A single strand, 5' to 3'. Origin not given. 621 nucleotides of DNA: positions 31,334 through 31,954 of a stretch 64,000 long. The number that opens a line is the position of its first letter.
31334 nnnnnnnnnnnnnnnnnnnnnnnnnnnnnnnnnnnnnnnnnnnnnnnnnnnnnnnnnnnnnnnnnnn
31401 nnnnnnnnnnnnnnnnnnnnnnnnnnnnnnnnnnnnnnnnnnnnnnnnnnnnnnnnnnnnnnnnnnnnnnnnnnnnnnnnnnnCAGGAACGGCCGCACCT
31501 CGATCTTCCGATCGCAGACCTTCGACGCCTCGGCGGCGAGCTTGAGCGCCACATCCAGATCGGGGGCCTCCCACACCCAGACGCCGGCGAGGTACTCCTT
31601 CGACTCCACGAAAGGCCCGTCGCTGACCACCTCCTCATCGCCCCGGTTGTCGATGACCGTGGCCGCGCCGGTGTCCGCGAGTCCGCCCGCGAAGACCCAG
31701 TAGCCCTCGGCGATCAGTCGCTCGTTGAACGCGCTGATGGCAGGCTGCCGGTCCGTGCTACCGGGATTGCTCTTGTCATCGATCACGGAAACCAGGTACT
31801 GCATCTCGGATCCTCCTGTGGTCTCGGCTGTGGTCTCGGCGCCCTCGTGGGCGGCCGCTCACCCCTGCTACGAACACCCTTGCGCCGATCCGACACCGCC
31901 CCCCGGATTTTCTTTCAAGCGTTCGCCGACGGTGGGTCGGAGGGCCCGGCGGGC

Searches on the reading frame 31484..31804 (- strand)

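Call 95: search_protein_families(library=pfam, proteins=[window:31484-31804:-], max_evalue=0.001)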
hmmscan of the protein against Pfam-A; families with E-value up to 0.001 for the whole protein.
window:31484-31804:- (107 aa): 1 family
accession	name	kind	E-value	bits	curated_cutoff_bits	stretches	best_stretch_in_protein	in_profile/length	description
PF03795.20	YCII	-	4e-10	40.4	24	1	1-102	1-87/95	YCII-related domain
